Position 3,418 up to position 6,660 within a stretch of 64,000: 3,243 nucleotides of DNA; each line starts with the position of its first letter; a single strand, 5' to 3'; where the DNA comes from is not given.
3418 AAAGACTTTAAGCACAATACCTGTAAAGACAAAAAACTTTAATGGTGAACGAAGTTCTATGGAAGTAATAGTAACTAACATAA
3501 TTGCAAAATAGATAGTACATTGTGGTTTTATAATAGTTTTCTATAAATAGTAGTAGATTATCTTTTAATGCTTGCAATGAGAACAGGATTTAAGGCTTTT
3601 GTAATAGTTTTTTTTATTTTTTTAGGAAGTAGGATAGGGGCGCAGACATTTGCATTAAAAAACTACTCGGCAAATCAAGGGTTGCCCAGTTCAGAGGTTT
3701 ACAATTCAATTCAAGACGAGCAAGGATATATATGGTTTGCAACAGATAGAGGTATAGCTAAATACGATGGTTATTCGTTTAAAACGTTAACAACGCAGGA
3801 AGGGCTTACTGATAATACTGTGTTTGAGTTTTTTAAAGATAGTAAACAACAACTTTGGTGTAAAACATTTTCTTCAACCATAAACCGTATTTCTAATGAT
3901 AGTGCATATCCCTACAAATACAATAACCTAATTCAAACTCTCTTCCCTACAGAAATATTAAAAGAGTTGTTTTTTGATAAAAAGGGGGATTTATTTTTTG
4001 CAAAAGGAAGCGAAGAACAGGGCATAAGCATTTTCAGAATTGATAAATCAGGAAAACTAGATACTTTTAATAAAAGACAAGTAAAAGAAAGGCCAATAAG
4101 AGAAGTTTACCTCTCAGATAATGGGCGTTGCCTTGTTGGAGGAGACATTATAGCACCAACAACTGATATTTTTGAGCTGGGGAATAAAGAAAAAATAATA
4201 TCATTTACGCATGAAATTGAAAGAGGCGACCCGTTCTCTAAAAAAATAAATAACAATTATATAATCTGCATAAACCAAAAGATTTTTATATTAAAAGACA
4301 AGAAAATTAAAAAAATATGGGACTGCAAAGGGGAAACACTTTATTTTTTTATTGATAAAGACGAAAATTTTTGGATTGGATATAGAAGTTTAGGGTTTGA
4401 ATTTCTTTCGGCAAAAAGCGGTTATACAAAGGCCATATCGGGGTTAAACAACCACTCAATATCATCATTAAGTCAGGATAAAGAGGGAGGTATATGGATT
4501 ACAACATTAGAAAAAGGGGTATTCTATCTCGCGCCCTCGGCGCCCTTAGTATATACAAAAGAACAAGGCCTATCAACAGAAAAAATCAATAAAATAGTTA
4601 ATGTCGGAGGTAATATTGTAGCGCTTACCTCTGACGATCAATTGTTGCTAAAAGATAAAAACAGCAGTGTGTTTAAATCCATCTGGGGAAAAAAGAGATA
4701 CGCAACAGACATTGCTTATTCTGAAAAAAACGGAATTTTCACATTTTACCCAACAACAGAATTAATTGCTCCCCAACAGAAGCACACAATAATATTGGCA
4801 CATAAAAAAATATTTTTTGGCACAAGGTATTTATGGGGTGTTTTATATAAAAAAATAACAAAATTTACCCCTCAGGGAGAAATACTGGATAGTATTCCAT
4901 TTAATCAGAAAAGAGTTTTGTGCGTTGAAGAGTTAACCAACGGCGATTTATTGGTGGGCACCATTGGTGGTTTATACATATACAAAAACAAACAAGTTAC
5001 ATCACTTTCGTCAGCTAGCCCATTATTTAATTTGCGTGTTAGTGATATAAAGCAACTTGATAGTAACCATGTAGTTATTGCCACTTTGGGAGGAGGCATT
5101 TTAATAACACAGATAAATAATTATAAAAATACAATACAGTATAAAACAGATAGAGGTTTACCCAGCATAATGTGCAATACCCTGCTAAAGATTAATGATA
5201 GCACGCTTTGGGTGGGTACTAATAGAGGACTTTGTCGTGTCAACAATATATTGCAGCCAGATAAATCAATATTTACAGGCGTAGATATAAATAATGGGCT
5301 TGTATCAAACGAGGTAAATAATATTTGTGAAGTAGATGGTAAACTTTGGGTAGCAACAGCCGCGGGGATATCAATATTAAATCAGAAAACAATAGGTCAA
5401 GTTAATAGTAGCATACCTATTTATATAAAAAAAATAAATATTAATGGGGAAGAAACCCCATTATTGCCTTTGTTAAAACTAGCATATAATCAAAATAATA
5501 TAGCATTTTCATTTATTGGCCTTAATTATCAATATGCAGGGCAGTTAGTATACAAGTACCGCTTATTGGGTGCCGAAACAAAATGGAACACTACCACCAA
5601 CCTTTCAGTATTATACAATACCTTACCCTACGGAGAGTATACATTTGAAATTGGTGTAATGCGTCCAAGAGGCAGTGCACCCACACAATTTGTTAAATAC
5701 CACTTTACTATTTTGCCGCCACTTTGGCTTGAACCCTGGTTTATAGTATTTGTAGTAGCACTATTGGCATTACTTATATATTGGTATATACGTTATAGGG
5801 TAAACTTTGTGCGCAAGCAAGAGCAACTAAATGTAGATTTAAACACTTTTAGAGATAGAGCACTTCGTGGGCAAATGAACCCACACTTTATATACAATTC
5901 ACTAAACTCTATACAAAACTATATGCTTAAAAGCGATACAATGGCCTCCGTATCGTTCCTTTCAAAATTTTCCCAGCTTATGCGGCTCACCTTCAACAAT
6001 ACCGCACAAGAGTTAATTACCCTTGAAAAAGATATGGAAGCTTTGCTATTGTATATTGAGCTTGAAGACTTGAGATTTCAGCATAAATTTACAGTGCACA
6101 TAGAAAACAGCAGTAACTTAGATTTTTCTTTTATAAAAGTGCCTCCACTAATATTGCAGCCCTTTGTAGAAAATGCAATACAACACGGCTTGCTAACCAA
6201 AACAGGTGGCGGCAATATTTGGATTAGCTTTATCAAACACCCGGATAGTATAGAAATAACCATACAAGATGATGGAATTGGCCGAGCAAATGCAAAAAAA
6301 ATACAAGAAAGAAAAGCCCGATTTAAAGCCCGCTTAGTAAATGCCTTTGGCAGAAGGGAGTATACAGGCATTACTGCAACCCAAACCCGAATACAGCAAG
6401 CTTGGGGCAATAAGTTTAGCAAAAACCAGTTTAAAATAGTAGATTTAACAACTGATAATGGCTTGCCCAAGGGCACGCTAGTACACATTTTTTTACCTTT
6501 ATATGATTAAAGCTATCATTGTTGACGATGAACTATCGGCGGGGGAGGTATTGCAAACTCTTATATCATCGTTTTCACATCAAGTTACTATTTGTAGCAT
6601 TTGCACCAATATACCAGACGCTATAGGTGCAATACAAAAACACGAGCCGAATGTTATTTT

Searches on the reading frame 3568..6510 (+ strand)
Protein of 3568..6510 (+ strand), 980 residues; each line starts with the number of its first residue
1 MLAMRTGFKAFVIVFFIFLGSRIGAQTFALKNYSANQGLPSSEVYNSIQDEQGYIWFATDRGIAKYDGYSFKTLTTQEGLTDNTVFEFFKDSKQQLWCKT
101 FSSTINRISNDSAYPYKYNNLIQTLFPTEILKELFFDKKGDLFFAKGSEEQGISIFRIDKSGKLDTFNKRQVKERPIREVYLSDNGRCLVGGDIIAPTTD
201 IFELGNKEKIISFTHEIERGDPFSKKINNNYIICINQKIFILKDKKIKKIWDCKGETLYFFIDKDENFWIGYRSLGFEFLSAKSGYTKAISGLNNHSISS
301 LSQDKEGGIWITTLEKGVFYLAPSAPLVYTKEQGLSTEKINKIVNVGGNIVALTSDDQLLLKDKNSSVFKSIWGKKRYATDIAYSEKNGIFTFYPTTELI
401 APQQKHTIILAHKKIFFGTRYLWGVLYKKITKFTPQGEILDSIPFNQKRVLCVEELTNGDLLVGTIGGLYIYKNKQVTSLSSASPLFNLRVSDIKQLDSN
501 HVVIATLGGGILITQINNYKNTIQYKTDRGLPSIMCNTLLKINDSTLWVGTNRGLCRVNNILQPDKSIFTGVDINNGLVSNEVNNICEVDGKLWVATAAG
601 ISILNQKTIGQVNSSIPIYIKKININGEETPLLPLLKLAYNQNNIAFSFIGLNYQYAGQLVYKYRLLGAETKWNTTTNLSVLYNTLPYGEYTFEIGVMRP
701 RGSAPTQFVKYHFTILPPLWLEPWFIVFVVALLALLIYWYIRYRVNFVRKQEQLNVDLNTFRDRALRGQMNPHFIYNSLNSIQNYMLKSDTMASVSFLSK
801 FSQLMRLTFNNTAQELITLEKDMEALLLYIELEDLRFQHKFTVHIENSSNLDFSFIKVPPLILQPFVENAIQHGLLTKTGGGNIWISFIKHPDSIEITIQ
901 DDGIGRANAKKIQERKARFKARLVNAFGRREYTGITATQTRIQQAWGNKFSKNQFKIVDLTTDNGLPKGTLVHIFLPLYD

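Call 79: search_protein_families(library=pfam, proteins=[window:3568-6510:+], max_evalue=0.00001)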
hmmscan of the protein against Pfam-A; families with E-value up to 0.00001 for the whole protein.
window:3568-6510:+ (980 aa): 4 families
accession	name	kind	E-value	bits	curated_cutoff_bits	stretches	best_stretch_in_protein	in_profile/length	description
PF07494.17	Reg_prop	-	9.9e-19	65.5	20.4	0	38-60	1-23/24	Two component regulator propeller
PF06580.19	His_kinase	-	1.4e-18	67.3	25.2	1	764-841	4-81/81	Histidine kinase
PF07495.19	Y_Y_Y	-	6.5e-09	36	26.6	1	653-705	1-54/65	Y_Y_Y domain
PF02518.31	HATPase_c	-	1.1e-06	29.5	26.4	1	862-978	9-109/111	Histidine kinase-, DNA gyrase B-, and HSP90-like ATPase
